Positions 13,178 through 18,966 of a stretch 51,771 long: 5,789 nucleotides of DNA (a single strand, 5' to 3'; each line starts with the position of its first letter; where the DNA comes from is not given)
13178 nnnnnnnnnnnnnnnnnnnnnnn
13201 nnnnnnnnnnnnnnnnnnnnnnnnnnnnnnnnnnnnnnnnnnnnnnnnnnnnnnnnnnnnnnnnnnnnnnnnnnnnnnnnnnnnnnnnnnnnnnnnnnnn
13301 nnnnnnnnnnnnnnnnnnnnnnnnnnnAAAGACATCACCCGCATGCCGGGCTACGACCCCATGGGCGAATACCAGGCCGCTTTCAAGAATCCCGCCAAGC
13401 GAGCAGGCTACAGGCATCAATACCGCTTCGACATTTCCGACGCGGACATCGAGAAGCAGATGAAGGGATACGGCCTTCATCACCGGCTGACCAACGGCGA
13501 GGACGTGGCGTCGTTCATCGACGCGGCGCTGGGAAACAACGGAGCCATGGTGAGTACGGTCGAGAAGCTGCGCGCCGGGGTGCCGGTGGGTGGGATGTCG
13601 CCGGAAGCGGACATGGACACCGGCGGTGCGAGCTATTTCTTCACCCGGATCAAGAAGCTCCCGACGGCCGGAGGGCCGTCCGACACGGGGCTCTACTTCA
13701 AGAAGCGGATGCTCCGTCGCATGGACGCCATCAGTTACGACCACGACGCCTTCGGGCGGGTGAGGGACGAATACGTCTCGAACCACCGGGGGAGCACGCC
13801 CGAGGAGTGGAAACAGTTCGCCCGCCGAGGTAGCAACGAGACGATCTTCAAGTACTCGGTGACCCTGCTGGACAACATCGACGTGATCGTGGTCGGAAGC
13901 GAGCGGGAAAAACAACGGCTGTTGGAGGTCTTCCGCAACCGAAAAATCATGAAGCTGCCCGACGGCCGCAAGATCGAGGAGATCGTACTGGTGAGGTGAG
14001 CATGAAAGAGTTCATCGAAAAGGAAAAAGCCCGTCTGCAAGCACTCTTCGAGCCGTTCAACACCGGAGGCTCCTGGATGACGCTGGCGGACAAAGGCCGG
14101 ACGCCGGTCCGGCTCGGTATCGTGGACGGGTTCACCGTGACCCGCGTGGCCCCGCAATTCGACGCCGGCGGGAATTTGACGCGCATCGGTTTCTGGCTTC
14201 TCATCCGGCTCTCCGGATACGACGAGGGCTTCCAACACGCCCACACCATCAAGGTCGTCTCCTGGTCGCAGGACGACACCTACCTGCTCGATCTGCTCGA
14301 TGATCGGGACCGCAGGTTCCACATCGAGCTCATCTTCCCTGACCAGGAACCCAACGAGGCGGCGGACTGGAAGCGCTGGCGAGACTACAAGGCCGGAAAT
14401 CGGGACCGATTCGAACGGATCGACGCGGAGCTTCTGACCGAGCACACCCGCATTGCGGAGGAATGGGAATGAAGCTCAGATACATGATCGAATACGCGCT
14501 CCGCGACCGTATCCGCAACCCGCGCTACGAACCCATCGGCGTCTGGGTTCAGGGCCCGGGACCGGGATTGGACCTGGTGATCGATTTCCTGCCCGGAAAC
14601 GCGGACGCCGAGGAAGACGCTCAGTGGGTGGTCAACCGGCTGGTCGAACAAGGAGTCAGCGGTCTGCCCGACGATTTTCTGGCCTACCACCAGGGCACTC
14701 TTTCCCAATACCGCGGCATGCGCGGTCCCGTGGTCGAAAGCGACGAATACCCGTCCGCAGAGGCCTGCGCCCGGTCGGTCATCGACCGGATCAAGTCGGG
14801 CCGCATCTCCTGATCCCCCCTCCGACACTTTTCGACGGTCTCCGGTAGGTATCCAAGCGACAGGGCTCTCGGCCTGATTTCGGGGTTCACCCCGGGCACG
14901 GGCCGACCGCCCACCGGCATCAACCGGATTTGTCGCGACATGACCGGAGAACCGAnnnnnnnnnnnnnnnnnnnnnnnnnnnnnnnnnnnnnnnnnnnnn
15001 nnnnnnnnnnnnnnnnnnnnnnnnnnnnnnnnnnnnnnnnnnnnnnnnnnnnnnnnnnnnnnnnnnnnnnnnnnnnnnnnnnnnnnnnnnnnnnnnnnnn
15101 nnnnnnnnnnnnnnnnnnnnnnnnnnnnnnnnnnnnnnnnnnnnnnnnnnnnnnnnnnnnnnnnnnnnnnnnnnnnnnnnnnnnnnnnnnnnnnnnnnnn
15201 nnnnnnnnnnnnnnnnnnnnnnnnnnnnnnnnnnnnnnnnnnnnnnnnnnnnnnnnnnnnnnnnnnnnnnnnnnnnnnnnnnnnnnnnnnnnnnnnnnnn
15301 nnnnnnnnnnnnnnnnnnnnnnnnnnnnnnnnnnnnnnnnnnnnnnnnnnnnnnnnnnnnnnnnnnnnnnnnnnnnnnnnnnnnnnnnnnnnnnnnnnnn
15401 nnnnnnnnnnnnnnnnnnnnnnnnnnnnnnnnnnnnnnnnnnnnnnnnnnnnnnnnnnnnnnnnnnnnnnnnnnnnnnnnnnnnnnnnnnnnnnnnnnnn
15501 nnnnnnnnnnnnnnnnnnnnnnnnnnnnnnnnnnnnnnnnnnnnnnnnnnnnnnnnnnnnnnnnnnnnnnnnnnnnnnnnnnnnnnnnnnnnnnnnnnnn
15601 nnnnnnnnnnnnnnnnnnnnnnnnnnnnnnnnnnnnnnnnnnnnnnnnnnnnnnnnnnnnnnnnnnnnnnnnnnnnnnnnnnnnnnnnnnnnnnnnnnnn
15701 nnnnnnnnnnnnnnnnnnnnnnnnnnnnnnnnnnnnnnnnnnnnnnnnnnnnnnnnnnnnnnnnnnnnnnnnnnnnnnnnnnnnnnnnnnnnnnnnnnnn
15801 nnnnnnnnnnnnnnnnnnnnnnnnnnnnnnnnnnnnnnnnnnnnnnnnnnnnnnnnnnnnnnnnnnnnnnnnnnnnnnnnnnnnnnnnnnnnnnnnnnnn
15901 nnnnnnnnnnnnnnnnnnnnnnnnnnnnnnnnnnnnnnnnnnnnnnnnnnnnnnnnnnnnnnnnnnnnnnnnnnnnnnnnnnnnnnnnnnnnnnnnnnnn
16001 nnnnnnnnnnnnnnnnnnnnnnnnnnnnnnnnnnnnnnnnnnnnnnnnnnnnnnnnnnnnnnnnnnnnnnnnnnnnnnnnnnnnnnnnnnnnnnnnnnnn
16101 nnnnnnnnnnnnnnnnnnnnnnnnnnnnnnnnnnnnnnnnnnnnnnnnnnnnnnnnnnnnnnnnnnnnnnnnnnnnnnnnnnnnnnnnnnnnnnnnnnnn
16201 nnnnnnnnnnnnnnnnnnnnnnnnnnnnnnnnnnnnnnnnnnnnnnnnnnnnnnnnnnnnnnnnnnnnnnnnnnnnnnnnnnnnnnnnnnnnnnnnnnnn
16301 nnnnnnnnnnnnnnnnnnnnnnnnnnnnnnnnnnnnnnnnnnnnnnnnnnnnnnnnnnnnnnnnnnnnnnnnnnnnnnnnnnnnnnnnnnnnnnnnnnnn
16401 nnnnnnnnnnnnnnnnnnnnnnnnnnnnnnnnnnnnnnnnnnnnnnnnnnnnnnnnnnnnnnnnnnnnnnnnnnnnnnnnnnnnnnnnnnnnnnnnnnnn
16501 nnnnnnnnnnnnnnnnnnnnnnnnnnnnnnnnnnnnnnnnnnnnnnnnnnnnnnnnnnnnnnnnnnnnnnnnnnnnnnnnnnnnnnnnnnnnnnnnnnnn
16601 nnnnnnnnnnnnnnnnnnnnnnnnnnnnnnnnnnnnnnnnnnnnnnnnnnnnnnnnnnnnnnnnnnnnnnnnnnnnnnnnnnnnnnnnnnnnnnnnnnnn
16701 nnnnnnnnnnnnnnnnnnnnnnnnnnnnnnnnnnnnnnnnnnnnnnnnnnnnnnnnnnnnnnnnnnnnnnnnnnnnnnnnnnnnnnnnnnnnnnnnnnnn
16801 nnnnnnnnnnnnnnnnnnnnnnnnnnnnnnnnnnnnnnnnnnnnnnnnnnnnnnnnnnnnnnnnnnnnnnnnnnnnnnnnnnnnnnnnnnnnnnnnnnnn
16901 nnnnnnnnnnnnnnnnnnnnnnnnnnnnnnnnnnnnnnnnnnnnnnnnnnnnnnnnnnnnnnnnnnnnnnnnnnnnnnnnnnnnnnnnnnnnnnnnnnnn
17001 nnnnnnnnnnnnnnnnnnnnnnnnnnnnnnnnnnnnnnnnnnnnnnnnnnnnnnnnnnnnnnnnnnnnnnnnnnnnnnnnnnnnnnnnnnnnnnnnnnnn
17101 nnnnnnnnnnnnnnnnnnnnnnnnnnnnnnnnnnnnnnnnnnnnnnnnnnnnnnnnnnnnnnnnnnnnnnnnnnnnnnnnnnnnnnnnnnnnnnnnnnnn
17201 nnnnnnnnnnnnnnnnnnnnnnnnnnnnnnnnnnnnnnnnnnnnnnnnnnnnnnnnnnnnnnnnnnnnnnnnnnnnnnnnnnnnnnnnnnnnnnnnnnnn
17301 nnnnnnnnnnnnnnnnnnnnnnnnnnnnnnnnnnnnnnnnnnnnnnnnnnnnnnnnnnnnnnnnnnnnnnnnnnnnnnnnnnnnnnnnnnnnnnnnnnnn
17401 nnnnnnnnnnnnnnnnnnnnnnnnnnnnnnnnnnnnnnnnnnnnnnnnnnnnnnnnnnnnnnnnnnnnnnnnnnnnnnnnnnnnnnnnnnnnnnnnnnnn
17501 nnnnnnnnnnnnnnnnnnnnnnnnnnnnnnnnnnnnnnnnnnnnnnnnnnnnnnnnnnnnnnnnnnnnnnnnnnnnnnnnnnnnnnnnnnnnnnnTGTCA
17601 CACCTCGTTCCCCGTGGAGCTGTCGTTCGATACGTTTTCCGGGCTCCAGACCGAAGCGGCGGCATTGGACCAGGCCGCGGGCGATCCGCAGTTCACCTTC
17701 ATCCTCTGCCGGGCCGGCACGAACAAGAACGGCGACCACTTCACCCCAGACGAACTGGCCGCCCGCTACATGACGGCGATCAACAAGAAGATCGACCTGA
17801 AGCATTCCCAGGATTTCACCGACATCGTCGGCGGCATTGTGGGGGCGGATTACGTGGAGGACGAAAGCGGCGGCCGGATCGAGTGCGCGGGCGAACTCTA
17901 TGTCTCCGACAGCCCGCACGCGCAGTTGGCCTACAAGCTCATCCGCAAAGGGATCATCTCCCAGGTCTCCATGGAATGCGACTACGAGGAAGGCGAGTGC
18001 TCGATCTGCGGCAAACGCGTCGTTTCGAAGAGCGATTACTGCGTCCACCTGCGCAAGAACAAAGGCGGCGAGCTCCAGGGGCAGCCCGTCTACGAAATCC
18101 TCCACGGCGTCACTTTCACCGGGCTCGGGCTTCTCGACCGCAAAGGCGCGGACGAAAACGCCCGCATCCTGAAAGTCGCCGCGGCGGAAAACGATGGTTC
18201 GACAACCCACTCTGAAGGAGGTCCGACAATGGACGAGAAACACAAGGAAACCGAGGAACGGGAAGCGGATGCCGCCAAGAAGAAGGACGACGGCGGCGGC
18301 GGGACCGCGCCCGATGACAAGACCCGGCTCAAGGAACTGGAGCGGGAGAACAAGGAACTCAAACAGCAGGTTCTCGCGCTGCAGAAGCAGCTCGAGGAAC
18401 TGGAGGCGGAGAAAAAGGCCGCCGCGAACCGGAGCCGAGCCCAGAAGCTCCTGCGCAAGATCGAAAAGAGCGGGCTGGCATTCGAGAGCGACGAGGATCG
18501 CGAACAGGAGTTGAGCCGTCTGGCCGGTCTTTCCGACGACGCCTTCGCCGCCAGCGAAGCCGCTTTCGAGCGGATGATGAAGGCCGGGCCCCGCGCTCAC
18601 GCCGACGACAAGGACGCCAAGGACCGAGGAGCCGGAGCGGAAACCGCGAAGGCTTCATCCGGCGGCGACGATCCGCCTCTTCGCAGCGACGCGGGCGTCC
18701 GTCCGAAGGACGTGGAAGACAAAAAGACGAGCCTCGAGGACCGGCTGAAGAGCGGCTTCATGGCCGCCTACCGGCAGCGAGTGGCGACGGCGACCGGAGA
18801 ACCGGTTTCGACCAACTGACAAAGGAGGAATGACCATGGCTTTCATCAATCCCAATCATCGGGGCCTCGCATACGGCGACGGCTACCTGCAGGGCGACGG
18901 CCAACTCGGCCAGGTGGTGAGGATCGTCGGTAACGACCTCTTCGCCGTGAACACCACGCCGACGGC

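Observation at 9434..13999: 1521-aa MuF polyvalent virion protein carrying a PI3/PI4-kinase-like domain and an unassigned C-terminal effector-like domain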

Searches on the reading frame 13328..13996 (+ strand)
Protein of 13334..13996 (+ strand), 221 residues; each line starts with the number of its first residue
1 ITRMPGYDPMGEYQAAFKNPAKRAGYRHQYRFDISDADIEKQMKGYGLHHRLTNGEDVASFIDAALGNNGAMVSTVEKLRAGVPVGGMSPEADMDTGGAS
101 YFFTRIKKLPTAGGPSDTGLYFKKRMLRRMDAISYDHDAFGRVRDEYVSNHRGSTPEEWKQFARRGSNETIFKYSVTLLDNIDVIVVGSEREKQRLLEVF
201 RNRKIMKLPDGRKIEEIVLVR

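Call 50: search_solved_structures(query=A5, max_evalue=10, show_alignments=5)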
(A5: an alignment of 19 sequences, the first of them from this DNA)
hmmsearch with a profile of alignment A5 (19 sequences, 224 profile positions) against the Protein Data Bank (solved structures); distinct sequences matched with E-value up to 10: 0.

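Call 51: search_protein_families(library=pfam, alignment_id=A5, max_evalue=10)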
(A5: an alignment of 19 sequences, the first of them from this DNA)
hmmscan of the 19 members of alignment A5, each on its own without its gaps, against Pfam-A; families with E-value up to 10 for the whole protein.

A. member 1, seq(223 aa): 1 family
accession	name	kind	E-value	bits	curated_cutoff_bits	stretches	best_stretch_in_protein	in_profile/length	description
PF24165.1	TMP_C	-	0.11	12.9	27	1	59-80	2-23/36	Tape measure protein C-terminal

B. families by the number of members that match (of 19 scanned): 8 families
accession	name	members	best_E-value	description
PF18099.7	CBM_35_2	1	0.026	Carbohydrate binding module (family 35)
PF19171.5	DUF5853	1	0.035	Family of unknown function (DUF5853)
PF05103.18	DivIVA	1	0.036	DivIVA protein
PF24165.1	TMP_C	1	0.11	Tape measure protein C-terminal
PF24959.1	FH3_FHOD1-3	1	0.16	FHOD1/3 FH3 domain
PF06882.17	DUF1263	1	0.16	Protein of unknown function (DUF1263)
PF07978.19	NIPSNAP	1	0.18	NIPSNAP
PF03020.21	LEM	1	0.27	LEM domain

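Call 62: search_protein_representatives(alignment_id=A6)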
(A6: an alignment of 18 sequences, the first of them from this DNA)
Query: 18 sequences, 224 profile positions. Proteins with E-value up to 0.001 (for the whole library): 2194; up to 1e-10: 1400; up to 1e-30: 460. The best 150 are listed.
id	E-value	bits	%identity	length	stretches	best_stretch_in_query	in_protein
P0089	4.9e-93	327.3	-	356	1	2-223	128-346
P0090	1.4e-92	325.7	-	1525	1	2-223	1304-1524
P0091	1.4e-91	322.5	-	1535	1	1-223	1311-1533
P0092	3.1e-91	321.4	-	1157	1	1-223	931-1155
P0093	1.5e-90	319.1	-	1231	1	1-222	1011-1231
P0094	1.4e-87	309.4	-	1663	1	1-223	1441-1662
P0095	1.8e-84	299.3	-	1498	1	2-222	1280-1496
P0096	2.9e-84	298.6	-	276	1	1-223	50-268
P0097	8.1e-83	293.8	-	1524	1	1-223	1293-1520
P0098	5.6e-80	284.6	-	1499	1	2-223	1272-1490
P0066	3.7e-79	281.9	-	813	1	1-223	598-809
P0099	1.1e-78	280.3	-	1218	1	3-223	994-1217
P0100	3.8e-78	278.5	-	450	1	1-223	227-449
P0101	7.2e-77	274.4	-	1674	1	1-223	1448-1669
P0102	2.1e-76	272.9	-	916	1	1-222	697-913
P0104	4.7e-73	261.9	-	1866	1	1-223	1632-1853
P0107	2.1e-71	256.5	-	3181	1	1-222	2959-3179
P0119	3.4e-67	242.7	-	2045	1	1-222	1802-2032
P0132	2.2e-59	217.2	-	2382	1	2-222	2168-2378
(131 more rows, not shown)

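Call 75: search_protein_families(library=pfam, proteins=[P0107, P0132, P0119, P0104], max_evalue=0.001)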
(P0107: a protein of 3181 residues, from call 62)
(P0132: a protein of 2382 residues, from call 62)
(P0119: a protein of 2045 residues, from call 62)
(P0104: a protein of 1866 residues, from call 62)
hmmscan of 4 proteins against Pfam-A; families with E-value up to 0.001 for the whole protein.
P0107 (3181 aa): 2 families
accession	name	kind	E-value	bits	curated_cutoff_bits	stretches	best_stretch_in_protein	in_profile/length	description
PF04233.19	Phage_Mu_F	-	9.9e-10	39.6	29.6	1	134-282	2-110/112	Phage Mu protein F like protein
PF12294.13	DUF3626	-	0.00019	21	27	1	401-517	50-160/301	Protein of unknown function (DUF3626)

P0132 (2382 aa): 2 families
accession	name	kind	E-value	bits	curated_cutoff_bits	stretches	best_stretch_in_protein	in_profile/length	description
PF06414.18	Zeta_toxin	-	9e-17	61.6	22.3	1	475-625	10-161/199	Zeta toxin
PF04233.19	Phage_Mu_F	-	6.7e-11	43.4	29.6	1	154-273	5-111/112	Phage Mu protein F like protein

P0119 (2045 aa): 1 family
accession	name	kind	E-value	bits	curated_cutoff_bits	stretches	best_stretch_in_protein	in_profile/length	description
PF04233.19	Phage_Mu_F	-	5.1e-11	43.8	29.6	1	149-253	1-111/112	Phage Mu protein F like protein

P0104 (1866 aa): 2 families
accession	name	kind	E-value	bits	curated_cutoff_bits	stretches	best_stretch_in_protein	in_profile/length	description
PF04233.19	Phage_Mu_F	-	1.6e-13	51.8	29.6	1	146-251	1-112/112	Phage Mu protein F like protein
PF00293.34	NUDIX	-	5.8e-11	43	21.1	1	625-739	3-128/134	NUDIX domain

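Call 87: find_related_loci(query=window:13334-13996:+, collection=genome_contigs, flank=6000)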
Query window:13334-13996:+ (221 aa) in genome_contigs; peptide patterns used: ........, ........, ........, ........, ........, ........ (x = any residue, [..] = any of these).
140 stretches matched a pattern; 53 encode a relative of the query (tblastn E <= 1e-3); 52 distinct loci.
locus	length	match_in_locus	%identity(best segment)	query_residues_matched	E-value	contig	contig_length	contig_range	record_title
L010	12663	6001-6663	98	1-221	2e-148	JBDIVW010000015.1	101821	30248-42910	MAG: Nitrospiraceae bacterium isolate Bin_25 NODE_142_length_101821_cov_13.247802, whole genome shotgun sequence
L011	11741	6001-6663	98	1-221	2e-147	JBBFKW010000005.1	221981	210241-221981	MAG: Desulfosoma sp. isolate Uz-U4-09 NODE_62_length_221981_cov_28.301587, whole genome shotgun sequence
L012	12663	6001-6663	97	1-221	4e-147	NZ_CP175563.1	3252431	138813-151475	Syntrophus buswellii strain DM-2 chromosome, complete genome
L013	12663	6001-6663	97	1-221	9e-147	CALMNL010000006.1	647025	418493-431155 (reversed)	MAG TPA_asm: uncultured Desulfatitalea sp. isolate SRR6284162_bin.22_CONCOCT_v1.1_MAG genome assembly, contig: ERZ795126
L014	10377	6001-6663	97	1-221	9e-147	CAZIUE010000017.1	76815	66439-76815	MAG TPA_asm: uncultured Pelobacter sp. isolate binchicken_co22_46 genome assembly, contig: NODE_358_length_76815_cov_78.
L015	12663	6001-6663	96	1-221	3e-145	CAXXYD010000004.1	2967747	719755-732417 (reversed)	MAG: Desulfosarcinaceae bacterium isolate d8a7a971-57cf-42a0-aaa7-90f8cedb306c genome assembly, contig: contig_4, whole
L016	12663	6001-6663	95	1-221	3e-144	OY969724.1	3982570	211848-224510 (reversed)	MAG: uncultured candidate division Zixibacteria bacterium isolate MFD02416.bin.2.48 genome assembly, chromosome: 1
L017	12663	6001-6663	84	1-221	9e-130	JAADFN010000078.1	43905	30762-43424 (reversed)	MAG: Acidobacteriota bacterium isolate M_MaxBin.030 contig-127_2399, whole genome shotgun sequence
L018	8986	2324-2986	83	1-221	8e-130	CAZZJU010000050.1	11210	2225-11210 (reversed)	MAG TPA_asm: uncultured Thermotogae bacterium isolate SRP128015_co1_136 genome assembly, contig: NODE_9284_length_11210_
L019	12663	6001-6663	83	1-221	1e-127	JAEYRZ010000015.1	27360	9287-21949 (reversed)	MAG: Proteobacteria bacterium isolate OH_CBB_79 k127_2269744, whole genome shotgun sequence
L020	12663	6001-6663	82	1-221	1e-126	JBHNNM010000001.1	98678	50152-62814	MAG: Gammaproteobacteria bacterium isolate J21416_BXG_013-Gamma1 NODE_1_length_98678_cov_30.663119, whole genome shotgun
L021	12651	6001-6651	82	1-217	4e-122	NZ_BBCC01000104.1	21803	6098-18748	Desulfosarcina cetonica JCM 12296, whole genome shotgun sequence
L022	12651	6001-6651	82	1-217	1e-121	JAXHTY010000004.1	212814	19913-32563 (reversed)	MAG: Thermodesulfobacteriota bacterium isolate MAG36_tar_biofilm MAG36_4, whole genome shotgun sequence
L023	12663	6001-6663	80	1-221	2e-121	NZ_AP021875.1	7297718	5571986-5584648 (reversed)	Desulfosarcina widdelii strain PP31 chromosome, complete genome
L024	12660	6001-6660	74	1-221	9e-115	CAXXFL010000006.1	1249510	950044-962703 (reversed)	MAG: bacterium isolate 752fb81a-13fd-4ee9-82f2-ea19cd7f7e31 genome assembly, contig: contig_6, whole genome shotgun sequ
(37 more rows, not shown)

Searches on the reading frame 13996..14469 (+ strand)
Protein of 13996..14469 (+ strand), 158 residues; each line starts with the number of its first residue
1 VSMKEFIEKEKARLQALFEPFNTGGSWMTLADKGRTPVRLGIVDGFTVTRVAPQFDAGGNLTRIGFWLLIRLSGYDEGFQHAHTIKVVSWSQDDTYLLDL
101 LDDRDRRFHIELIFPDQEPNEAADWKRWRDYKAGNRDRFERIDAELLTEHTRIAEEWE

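Call 39: search_protein_families(library=pfam, proteins=[window:13996-14469:+], max_evalue=0.001)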
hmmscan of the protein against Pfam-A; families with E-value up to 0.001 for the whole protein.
window:13996-14469:+ (158 aa): 0 families

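Call 79: search_protein_families(library=phrogs, proteins=[window:13996-14469:+], max_evalue=0.01)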
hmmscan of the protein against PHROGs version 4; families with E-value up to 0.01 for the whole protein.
window:13996-14469:+ (158 aa): 0 families

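Call 82: search_protein_families(library=ncbifam, proteins=[window:13996-14469:+], max_evalue=0.1)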
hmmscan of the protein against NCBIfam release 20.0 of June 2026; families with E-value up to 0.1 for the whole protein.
window:13996-14469:+ (158 aa): 0 families

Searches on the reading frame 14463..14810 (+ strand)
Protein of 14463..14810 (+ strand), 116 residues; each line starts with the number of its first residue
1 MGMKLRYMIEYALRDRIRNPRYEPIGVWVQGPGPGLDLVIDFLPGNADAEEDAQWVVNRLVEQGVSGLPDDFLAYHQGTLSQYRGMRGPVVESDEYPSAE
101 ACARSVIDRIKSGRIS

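Call 39: search_protein_families(library=pfam, proteins=[window:14463-14810:+], max_evalue=0.001)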
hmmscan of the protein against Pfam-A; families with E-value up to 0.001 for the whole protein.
window:14463-14810:+ (116 aa): 0 families

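Call 79: search_protein_families(library=phrogs, proteins=[window:14463-14810:+], max_evalue=0.01)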
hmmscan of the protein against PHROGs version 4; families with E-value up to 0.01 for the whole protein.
window:14463-14810:+ (116 aa): 0 families

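Call 82: search_protein_families(library=ncbifam, proteins=[window:14463-14810:+], max_evalue=0.1)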
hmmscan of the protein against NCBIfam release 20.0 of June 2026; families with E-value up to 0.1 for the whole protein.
window:14463-14810:+ (116 aa): 0 families

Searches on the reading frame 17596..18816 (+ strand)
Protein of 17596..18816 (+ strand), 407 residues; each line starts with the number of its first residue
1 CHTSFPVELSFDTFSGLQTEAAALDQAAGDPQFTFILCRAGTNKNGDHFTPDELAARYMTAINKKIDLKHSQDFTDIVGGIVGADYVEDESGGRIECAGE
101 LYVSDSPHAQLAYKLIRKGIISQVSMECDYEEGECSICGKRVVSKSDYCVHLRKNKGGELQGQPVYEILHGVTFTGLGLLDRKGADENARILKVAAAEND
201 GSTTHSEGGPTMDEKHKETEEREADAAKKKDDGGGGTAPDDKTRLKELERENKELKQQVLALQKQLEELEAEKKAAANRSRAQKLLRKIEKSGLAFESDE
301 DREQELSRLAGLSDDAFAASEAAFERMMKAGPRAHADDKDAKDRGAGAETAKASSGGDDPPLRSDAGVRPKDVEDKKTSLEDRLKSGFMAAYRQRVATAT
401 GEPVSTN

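Call 79: search_protein_families(library=phrogs, proteins=[window:17596-18816:+], max_evalue=0.01)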
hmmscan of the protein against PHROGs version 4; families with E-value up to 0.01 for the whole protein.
window:17596-18816:+ (407 aa): 6 families
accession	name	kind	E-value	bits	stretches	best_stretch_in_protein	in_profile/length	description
phrog_27806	-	other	2.1e-160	536.7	1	2-399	399-789/798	DNA methyltransferase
phrog_2774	-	unknown function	2.3e-10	40.6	1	40-219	52-240/1263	-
phrog_10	-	head and packaging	0.00013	22.1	1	196-343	232-353/752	major head protein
phrog_3244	-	head and packaging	0.00041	21.1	1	95-288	99-277/326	head maturation protease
phrog_18299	-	head and packaging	0.0012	19.1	1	93-158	147-213/257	head maturation protease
phrog_6324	-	unknown function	0.003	18.9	1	217-271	7-61/94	-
